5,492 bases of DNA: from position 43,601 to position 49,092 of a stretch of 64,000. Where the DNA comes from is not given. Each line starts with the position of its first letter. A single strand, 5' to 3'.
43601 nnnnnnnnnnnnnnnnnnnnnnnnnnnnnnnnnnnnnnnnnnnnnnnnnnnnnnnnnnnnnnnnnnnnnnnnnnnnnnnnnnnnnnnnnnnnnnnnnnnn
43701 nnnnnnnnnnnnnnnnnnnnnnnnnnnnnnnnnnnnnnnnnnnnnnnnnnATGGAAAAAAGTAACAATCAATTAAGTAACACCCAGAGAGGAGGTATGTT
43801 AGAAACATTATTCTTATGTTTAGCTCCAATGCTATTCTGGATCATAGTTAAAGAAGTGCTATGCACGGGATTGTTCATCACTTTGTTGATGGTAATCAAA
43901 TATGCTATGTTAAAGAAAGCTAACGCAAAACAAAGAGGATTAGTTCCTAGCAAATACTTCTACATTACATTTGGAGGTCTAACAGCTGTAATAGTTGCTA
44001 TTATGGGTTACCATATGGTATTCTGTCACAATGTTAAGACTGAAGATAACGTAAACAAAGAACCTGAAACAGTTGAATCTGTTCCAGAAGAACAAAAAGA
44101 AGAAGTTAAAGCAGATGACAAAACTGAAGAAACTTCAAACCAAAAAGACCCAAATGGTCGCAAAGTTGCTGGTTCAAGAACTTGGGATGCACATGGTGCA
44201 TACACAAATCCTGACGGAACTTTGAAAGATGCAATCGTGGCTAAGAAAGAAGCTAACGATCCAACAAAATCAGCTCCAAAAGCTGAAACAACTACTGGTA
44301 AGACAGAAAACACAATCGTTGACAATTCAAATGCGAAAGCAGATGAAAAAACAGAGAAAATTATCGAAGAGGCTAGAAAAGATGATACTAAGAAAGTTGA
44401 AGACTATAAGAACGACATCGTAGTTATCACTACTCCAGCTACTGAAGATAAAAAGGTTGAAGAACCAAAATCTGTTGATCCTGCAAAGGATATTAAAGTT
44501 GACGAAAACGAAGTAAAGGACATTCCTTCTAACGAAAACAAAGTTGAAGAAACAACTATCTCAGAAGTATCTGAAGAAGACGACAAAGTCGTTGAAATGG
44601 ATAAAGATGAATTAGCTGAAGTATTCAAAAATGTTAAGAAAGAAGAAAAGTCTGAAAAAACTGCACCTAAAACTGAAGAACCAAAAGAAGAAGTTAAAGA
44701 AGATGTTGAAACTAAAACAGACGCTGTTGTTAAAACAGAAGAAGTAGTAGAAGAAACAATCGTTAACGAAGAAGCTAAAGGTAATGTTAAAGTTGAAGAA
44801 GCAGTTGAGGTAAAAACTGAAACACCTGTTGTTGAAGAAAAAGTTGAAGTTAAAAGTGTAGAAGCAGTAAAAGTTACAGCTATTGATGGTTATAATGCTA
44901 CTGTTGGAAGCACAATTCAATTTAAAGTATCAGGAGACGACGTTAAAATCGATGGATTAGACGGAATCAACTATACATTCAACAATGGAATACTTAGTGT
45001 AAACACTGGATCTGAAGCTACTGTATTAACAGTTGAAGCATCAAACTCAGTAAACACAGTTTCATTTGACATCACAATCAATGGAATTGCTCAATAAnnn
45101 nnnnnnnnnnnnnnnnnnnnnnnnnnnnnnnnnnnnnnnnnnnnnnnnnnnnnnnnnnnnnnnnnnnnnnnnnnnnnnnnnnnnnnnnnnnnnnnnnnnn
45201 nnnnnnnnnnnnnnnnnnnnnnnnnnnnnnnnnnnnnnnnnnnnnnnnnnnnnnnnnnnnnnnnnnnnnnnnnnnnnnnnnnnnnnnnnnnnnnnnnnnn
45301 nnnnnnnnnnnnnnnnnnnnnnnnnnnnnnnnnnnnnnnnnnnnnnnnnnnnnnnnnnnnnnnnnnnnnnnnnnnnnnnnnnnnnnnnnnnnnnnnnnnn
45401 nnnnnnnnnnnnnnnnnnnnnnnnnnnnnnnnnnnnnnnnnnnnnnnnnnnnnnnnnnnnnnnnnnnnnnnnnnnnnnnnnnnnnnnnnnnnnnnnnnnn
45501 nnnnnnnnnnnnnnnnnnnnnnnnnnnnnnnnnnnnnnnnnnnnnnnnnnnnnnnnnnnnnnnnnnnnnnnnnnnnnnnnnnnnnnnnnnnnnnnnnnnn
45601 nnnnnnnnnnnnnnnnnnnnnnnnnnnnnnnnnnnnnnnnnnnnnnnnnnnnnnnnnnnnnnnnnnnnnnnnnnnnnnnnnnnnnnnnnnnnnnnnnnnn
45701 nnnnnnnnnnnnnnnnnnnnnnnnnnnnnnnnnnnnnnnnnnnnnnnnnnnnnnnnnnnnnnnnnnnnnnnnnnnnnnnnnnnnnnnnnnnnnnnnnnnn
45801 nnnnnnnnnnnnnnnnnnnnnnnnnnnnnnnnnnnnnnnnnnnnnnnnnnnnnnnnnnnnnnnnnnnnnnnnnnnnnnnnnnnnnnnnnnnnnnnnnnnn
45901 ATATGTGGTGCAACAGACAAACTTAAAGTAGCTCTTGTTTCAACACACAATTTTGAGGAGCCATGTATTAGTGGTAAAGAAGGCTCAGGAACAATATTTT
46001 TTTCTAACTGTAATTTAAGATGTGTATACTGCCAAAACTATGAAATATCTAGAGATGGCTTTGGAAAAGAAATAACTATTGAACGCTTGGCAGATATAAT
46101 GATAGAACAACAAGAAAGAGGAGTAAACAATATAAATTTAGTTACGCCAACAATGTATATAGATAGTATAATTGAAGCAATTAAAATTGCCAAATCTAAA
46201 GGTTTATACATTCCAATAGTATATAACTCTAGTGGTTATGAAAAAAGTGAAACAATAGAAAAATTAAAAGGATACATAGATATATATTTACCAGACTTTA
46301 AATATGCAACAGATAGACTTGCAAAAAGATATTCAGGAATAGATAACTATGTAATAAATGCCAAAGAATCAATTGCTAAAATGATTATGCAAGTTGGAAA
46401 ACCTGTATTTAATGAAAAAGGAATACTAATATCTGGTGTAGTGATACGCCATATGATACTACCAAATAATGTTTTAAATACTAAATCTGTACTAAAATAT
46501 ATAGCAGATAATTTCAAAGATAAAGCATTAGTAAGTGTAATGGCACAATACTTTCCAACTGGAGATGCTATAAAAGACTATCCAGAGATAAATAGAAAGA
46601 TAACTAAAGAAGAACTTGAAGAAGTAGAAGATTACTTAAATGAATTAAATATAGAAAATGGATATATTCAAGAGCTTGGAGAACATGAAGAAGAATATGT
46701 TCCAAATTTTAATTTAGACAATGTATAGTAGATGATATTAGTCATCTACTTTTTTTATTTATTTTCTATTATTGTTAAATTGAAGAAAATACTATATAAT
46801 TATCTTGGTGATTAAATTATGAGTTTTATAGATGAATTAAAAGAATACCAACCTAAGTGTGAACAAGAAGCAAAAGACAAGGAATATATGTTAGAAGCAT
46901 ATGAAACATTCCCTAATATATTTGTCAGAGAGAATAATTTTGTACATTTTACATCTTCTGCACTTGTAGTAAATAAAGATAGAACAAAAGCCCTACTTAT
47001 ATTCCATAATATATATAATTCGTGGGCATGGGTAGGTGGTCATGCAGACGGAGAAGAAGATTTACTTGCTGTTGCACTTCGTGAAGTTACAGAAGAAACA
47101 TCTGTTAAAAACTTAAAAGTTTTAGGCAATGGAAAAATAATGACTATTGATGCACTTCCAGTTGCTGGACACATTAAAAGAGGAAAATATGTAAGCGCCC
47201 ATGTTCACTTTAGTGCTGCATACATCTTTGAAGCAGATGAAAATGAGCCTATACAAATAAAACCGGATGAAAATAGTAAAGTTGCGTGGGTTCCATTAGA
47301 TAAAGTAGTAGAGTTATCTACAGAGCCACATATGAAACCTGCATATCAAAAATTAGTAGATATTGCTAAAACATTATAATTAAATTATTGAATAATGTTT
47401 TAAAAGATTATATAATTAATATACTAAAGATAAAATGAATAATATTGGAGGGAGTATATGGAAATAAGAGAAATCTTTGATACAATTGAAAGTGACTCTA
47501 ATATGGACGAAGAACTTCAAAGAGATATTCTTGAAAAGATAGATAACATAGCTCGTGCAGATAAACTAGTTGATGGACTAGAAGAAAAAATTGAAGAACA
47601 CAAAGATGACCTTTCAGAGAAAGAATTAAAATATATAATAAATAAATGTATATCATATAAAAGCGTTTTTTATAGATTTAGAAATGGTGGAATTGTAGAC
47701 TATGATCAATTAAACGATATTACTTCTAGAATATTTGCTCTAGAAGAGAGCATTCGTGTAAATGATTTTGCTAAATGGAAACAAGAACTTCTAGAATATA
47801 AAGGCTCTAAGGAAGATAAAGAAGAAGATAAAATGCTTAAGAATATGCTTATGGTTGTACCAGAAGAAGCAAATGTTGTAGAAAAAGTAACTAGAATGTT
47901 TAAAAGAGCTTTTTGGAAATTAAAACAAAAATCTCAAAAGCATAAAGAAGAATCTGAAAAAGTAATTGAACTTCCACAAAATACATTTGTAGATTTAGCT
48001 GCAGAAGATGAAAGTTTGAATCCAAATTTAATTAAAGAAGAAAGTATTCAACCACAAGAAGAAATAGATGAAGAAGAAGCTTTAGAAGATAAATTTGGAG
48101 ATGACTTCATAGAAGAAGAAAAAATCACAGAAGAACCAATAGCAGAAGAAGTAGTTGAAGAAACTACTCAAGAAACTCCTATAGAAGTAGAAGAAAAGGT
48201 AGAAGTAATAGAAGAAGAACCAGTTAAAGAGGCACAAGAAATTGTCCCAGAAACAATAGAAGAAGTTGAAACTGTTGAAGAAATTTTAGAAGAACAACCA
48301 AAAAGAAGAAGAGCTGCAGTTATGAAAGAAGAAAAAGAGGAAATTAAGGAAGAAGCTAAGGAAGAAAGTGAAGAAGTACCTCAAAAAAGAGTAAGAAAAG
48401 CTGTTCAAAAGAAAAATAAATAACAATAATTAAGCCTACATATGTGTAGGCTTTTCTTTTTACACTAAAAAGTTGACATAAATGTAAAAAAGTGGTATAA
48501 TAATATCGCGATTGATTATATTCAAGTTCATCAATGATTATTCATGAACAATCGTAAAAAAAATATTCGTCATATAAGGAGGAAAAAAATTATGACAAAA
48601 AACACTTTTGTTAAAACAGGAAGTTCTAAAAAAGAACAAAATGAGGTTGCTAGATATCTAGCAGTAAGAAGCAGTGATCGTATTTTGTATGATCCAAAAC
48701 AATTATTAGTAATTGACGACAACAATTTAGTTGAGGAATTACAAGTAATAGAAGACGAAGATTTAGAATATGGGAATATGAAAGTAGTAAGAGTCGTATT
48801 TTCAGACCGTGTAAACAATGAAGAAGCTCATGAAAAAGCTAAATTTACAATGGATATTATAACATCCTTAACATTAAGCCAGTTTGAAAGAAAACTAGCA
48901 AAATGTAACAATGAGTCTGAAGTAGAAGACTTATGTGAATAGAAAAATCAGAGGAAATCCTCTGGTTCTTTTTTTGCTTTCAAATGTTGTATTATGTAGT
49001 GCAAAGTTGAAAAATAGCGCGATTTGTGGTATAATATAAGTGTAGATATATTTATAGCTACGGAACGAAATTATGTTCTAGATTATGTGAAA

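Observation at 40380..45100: Tandem array of paralogous two-gene modules (coiled-coil small protein + membrane protein with a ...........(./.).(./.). box), each with its own promoter and terminator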

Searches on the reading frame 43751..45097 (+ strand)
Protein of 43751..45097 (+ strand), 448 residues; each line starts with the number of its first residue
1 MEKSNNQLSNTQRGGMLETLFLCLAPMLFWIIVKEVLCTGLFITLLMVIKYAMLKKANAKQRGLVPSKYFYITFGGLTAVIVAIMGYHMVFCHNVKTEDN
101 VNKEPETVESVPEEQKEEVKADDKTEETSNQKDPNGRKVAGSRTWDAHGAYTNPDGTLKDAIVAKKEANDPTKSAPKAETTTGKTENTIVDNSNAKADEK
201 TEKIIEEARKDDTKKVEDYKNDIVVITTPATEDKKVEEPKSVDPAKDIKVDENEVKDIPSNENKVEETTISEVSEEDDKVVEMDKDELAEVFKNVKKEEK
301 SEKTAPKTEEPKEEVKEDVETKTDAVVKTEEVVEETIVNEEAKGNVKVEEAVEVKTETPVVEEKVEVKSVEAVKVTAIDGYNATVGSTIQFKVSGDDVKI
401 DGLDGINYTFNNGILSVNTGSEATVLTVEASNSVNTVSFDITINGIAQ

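Call 7: search_protein_families(library=pfam, proteins=[window:43751-45097:+], max_evalue=1)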
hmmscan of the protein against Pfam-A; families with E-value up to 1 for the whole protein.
window:43751-45097:+ (448 aa): 1 family
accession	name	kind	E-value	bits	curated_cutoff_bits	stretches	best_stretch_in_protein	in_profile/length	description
PF19788.4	DUF6272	-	0.044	13.9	26.6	1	262-303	61-103/134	Family of unknown function (DUF6272)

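Call 9: search_protein_families(library=ncbifam, proteins=[window:43751-45097:+], max_evalue=1)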
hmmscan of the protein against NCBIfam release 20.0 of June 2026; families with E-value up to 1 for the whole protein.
window:43751-45097:+ (448 aa): 3 families
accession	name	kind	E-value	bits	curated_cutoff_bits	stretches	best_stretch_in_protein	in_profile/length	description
TIGR02933.1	nifM_nitrog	equivalog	0.016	15.1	168.2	1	70-104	195-229/256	nitrogen fixation protein NifM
NF047351.1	lipase_YSIRK_Sa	exception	0.049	11.9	650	1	79-353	17-282/704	YSIRK-targeted triacylglycerol lipase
NF038262.1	SiaB_fam_kinase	subfamily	0.068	12.7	85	1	262-303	97-138/177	SiaB family protein kinase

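Call 10: search_protein_families(library=phrogs, proteins=[window:43751-45097:+], max_evalue=0.1)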
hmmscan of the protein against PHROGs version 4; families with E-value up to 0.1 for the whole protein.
window:43751-45097:+ (448 aa): 1 family
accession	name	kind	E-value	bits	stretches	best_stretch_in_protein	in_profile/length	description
phrog_33078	-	unknown function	0.0068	17.1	1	27-45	4-22/38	-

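Call 60: predict_structure(alignment_id=A7)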
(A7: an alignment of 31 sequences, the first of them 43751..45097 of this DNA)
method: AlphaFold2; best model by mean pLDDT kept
length: 448 residues; sequences in the alignment: 31
mean_pLDDT: 57.8   pTM: 0.30
mean pLDDT of the five models: 57.8, 57.7, 56.1, 54.9, 53.6
residues with pLDDT >= 90: 67; 70-90: 87; 50-70: 59; < 50: 235
segments of 3 or more residues with pLDDT < 50: 1-3, 100-118, 120-146, 160-197, 211-284, 294-355, 360-362
pLDDT, mean of each block of 10 residues (from residue 1): 51 67 75 73 82 83 80 85 84 63 45 44 39 39 44 52 38 38 31 43 54 40 31 35 38 39 35 33 50 45 41 43 39 41 38 47 63 94 94 94 95 94 94 94 80
secondary structure, 60 per line:
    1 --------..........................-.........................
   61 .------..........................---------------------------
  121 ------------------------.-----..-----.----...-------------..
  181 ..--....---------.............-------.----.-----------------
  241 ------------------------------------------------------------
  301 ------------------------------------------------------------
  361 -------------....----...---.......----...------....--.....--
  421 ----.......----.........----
elements in order: H9-34 H36-61 H68-93 E163-165 E179-182 E185-188 H198-210 E374-377 E382-384 E388-394 E399-401 E408-411 E414-418 E425-431 E436-444

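Call 62: fold_search(model_id=the predicted structure, library=pdb)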
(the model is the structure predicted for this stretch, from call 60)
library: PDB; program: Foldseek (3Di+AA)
matches with E <= 10: 1807; with E <= 0.001: 5
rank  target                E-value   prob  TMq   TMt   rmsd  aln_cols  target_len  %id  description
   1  2l04_MODEL_1_A        3.6e-04  1.00  0.14  0.60   3.5        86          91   14  The Solution Structure of the C-terminal Ig-like Domain of the Bacteriophage Lambda Tail Tube Protein (released 2010-09-22)
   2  8bxr                  4.1e-04  1.00  0.14  0.21   4.4        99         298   19  Titin FnIII-domain I109-I111 (I/A4-A/A6) from the MIR region (released 2023-02-15)
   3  1gl4_B                6.5e-04  1.00  0.13  0.47   4.1        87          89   16  Nidogen-1 G2/Perlecan IG3 Complex (released 2001-11-28)
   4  2cqv_MODEL_1_A        7.8e-04  1.00  0.14  0.47   4.1        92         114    8  Solution structure of the eighth Ig-like domain of human myosin light chain kinase (released 2005-11-20)
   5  2y9r                  9.3e-04  1.00  0.15  0.59   3.6        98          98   10  Crystal structure of the M10 domain of Titin (released 2011-03-02)
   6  4c4k_T                1.0e-03  1.00  0.15  0.59   3.8        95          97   10  Crystal structure of the titin M10-Obscurin Ig domain 1 complex (released 2014-09-24)
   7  2y72_A                1.0e-03  1.00  0.11  0.46   7.4        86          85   24  Crystal structure of the PKD Domain of Collagenase G from Clostridium Histolyticum at 1.18 Angstrom Resolution. (released 2011-09-28)
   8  2wwm_D                1.1e-03  1.00  0.15  0.56   3.6        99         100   12  Crystal structure of the Titin M10-Obscurin like 1 Ig complex in space group P1 (released 2010-02-16)
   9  1cdy                  1.3e-03  1.00  0.14  0.31   3.9        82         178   18  STRUCTURE OF T-CELL SURFACE GLYCOPROTEIN CD4 MUTANT WITH GLY 47 REPLACED BY SER (released 1997-04-01)
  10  2wwk_T                1.4e-03  1.00  0.15  0.61   3.3        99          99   11  Crystal structure of the Titin M10-Obscurin like 1 Ig F17R mutant complex (released 2010-02-16)
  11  2wwm_T                1.5e-03  1.00  0.14  0.57   3.6        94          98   12  Crystal structure of the Titin M10-Obscurin like 1 Ig complex in space group P1 (released 2010-02-16)
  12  8iyd_A                1.5e-03  1.00  0.15  0.26   4.2        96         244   14  Tail cap of phage lambda tail (released 2023-10-18)
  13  3mtr_A                1.7e-03  1.00  0.14  0.29   4.4        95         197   13  Crystal structure of the Ig5-FN1 tandem of human NCAM (released 2010-06-23)
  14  3knb_B                1.8e-03  1.00  0.14  0.56   4.1        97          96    9  Crystal structure of the titin C-terminus in complex with obscurin-like 1 (released 2009-12-01)
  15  4u7m                  1.9e-03  1.00  0.14  0.20   4.2        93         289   18  LRIG1 extracellular domain: Structure and Function Analysis (released 2015-04-08)
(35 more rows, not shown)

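Call 63: search_protein_families(library=padloc, proteins=[window:43751-45097:+], max_evalue=0.1)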
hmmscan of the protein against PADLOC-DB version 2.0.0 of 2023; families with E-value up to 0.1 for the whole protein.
window:43751-45097:+ (448 aa): 0 families

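Call 74: find_related_loci(query=A7, collection=viral_contigs, flank=5000)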
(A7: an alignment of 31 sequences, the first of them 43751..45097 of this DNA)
Query A7 (448 aa) in viral_contigs; peptide patterns used: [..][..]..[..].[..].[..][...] (x = any residue, [..] = any of these).
33 stretches matched a pattern, but none encodes a relative of the query by tblastn (E <= 1e-3).

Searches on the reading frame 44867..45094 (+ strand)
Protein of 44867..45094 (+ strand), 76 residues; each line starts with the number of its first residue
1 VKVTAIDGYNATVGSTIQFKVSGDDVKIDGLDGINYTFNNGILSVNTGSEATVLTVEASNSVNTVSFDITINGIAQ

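Call 50: search_protein_families(library=pfam, proteins=[window:44867-45094:+], max_evalue=0.1)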
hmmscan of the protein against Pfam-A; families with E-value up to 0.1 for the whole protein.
seq(76 aa): 1 family
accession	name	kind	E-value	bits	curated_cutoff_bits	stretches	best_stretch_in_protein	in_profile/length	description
PF19201.5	DUF5873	-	0.054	14.5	32.6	1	5-63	27-84/109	Family of unknown function (DUF5873)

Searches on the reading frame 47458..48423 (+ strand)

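Call 7: search_protein_families(library=pfam, proteins=[window:47458-48423:+], max_evalue=1)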
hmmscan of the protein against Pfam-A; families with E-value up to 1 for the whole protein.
window:47458-48423:+ (321 aa): 0 families

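Call 9: search_protein_families(library=ncbifam, proteins=[window:47458-48423:+], max_evalue=1)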
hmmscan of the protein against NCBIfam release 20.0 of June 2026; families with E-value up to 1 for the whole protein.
window:47458-48423:+ (321 aa): 0 families

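Call 10: search_protein_families(library=phrogs, proteins=[window:47458-48423:+], max_evalue=0.1)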
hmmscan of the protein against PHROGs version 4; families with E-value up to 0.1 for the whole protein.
window:47458-48423:+ (321 aa): 2 families
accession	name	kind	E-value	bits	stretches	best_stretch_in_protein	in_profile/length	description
phrog_7058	-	unknown function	0.034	15.4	1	43-103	26-83/110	-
phrog_1179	-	unknown function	0.036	15.4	0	23-50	39-66/67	-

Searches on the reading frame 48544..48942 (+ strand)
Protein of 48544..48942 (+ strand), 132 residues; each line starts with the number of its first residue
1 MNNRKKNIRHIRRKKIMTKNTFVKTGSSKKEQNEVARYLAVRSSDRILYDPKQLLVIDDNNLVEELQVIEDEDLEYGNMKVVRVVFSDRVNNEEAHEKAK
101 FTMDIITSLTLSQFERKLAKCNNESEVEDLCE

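Call 50: search_protein_families(library=pfam, proteins=[window:48544-48942:+], max_evalue=0.1)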
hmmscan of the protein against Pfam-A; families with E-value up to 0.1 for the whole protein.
window:48544-48942:+ (132 aa): 1 family
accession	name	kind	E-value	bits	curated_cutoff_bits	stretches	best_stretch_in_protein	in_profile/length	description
PF04990.17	RNA_pol_Rpb1_7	-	0.1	13.1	23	1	41-128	6-93/136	RNA polymerase Rpb1, domain 7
